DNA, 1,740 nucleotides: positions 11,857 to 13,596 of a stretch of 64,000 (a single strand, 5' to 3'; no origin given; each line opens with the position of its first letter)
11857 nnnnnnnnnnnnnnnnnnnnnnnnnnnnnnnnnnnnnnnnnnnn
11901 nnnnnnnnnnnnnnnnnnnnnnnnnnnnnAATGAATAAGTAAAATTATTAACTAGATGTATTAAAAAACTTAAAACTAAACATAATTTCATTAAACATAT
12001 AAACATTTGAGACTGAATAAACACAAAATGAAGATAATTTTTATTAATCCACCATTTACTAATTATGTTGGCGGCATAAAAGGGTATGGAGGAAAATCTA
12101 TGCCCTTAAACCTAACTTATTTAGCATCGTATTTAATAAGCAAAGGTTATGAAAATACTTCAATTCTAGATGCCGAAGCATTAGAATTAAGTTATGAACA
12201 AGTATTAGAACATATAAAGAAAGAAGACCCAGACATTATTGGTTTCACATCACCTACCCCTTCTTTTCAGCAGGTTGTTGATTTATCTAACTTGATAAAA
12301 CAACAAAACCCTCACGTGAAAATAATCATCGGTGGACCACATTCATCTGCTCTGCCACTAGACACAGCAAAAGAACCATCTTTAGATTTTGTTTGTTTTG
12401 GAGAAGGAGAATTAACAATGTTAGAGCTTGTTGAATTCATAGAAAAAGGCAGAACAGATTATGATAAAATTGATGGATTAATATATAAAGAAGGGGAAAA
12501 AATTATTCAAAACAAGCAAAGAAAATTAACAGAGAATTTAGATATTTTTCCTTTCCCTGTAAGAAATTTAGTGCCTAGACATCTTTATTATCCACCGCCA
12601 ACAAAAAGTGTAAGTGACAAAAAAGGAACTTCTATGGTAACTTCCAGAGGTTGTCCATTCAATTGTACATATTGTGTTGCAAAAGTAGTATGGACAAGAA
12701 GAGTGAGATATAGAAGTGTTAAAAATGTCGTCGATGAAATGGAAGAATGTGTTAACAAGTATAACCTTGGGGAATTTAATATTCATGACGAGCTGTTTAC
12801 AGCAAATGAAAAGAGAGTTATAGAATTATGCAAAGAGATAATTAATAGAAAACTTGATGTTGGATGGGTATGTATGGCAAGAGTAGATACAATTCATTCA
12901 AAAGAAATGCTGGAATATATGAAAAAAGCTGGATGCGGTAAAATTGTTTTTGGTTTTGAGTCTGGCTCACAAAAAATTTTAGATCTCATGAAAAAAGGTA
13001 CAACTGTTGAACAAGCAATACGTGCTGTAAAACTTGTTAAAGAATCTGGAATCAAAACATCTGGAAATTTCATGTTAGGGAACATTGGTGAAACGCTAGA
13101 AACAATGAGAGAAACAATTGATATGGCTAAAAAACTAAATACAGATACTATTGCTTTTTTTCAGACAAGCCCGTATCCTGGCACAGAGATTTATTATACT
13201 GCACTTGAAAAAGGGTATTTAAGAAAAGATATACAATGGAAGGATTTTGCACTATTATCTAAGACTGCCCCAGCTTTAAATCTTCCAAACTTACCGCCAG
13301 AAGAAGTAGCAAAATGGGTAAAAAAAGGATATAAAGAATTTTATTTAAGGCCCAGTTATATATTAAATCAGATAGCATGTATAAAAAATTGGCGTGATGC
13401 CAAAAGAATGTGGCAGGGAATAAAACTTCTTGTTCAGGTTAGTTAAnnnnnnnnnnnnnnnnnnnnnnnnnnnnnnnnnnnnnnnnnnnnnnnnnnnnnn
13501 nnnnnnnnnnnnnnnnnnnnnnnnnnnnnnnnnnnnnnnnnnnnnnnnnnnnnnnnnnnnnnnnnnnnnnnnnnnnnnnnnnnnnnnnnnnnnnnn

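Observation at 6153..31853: Three B12-binding radical SAM enzymes plus four SAM methyltransferases distributed through one glycan island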

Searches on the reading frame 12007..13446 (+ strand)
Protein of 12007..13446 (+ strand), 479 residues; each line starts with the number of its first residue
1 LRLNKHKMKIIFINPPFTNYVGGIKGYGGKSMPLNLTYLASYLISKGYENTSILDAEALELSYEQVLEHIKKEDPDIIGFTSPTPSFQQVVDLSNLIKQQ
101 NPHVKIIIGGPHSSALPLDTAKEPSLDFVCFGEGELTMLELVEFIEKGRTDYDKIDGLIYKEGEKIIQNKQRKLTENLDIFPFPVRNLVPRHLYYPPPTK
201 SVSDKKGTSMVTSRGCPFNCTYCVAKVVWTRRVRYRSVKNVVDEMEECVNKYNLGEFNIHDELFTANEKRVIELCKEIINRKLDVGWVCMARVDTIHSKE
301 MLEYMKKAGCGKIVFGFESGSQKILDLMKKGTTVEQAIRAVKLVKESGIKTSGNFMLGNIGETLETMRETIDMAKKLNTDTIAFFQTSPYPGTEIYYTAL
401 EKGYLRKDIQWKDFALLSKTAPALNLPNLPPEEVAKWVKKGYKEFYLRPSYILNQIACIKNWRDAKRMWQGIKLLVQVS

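Call 3: search_protein_families(library=pfam, proteins=[window:12007-13446:+], max_evalue=0.001)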
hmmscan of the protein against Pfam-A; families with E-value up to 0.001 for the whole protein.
window:12007-13446:+ (479 aa): 3 families
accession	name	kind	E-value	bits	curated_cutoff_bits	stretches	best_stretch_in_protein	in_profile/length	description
PF04055.27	Radical_SAM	-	1.3e-26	94.1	29.5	1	210-373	1-165/166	Radical SAM superfamily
PF02310.24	B12-binding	-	1.2e-23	83.7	32.1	1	28-141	9-120/121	B12 binding domain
PF13353.11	Fer4_12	-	0.00074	20.3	22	0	213-285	12-84/137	4Fe-4S single cluster domain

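Call 6: search_protein_families(library=ncbifam, proteins=[window:12007-13446:+], max_evalue=0.001)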
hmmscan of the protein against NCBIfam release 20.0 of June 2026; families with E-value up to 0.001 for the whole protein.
window:12007-13446:+ (479 aa): 43 families (the best 25 are shown)
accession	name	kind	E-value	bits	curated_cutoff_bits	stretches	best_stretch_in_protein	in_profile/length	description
TIGR03471.1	HpnJ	equivalog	5e-77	259.8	577.6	1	9-470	2-458/472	hopanoid biosynthesis associated radical SAM protein HpnJ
TIGR02026.1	BchE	equivalog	7.6e-72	242.7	481.35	1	9-451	1-433/497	magnesium-protoporphyrin IX monomethyl ester anaerobic oxidative cyclase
NF050148.1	rSAM_ApyD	equivalog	7.6e-47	160.1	750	1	63-396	63-390/645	RiPP biosynthesis radical SAM protein ApyD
NF038361.1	rSAM_Sden_1168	equivalog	5.2e-41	140.8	575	1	10-466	65-535/560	Sden_1168 family B12-binding radical SAM P-methyltransferase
TIGR04014.1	B12_SAM_MJ_0865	equivalog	8.3e-41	140.2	360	1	92-401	56-360/434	methyl-coenzyme M reductase glutamine C-methyltransferase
TIGR04479.1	bcpD_PhpK_rSAM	subfamily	1e-40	139.6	600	1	35-381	74-413/504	PhpK family radical SAM P-methyltransferase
TIGR04072.2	rSAM_ladder_B12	equivalog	1.5e-39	135.9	360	1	33-408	18-381/443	lipid biosynthesis B12-binding/radical SAM protein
TIGR04385.1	B12_rSAM_cofa1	equivalog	8.8e-37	127.3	450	1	32-377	19-364/438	B12 lower ligand biosynthesis radical SAM protein BzaD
TIGR04013.1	B12_SAM_MJ_1487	hypoth_equivalog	1.4e-35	122.9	251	2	59-250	27-194/382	TIGR04013 family B12-binding domain/radical SAM domain-containing protein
TIGR03975.1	rSAM_ocin_1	subfamily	1.4e-34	119.6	281.85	1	64-377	118-430/606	RiPP maturation radical SAM C-methyltransferase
NF033070.1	rSAM_AprD4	equivalog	5.7e-28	98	500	1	140-408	133-399/456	AprD4 family radical SAM diol-dehydratase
TIGR04367.1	HpnR_B12_rSAM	equivalog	1.4e-27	96.4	650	1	33-400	22-374/490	hopanoid C-3 methylase HpnR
TIGR04295.1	B12_rSAM_oligo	hypoth_equivalog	1.4e-26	93.2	400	1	10-335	2-319/422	TIGR04295 family B12-binding domain-containing radical SAM protein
NF040542.1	rSAM_RCCLKC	equivalog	2.9e-25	89.3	450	1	28-365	8-338/423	arsinothricin biosynthesis radical SAM protein ArsL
NF045585.1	rSAM_slr0320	equivalog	1e-22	80.4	775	1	98-379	133-411/511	photosystem II high light acclimation radical SAM protein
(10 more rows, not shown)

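Call 12: search_solved_structures(query=window:12007-13446:+, max_evalue=0.001)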
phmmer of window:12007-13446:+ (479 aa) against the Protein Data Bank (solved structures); distinct sequences matched with E-value up to 0.001: 9.
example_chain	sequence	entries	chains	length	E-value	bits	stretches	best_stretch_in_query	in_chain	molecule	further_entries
9ccb_A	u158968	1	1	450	7.8e-22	80.7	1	107-395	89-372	Radical SAM core domain-containing protein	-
6fd2_B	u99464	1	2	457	1.1e-21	80.3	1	176-405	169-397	Putative apramycin biosynthetic oxidoreductase 4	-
5ul2_A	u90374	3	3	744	7.1e-16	61.1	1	34-377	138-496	OxsB protein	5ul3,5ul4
7kdx_A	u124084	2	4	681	7.3e-11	44.5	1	74-259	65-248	Methyltransferase TokK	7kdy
6wte_A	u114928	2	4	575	3.2e-09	39.1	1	209-384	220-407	B12-binding domain-containing protein | Tryptophan-C2-methyltransferase containing B12-binding domain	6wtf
9n1b_A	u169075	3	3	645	4.6e-08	35.3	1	98-372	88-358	Radical SAM protein | Radical SAM enzyme CysS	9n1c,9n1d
6iad_A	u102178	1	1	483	1.4e-07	33.7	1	289-396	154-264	Histone acetyltransferase, ELP3 family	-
6iaz_A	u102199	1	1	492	1.5e-07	33.6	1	289-396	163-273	Histone acetyltransferase, ELP3 family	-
6ia8_A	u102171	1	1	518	1.6e-07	33.5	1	289-396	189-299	Histone acetyltransferase, ELP3 family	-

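Call 45: search_protein_representatives(protein=window:12028-13446:+)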
Query: 472 residues. Proteins with E-value up to 0.001 (for the whole library): 64663; up to 1e-10: 42414; up to 1e-30: 15303. The best 150 are listed.
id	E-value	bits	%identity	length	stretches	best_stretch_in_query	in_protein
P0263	5.7e-151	519.7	49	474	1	1-470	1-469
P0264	7.0e-143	493.0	49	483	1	2-472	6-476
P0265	5.9e-136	470.2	48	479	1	2-468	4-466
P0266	4.4e-134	464.0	43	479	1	1-471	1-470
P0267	4.1e-131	454.2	46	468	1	1-461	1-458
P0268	2.1e-126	438.7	50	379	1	97-468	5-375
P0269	2.3e-112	392.4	41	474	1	1-471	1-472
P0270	1.9e-111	389.4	42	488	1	2-459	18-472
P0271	1.1e-110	386.8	40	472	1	1-468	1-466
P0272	1.4e-107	376.7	29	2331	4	56-369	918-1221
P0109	7.0e-107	374.3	44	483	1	1-454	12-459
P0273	3.1e-106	372.2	98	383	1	1-174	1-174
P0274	1.8e-105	369.7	42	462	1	23-469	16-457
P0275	1.9e-103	363.0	47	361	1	1-356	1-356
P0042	6.3e-103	361.3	42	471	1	1-469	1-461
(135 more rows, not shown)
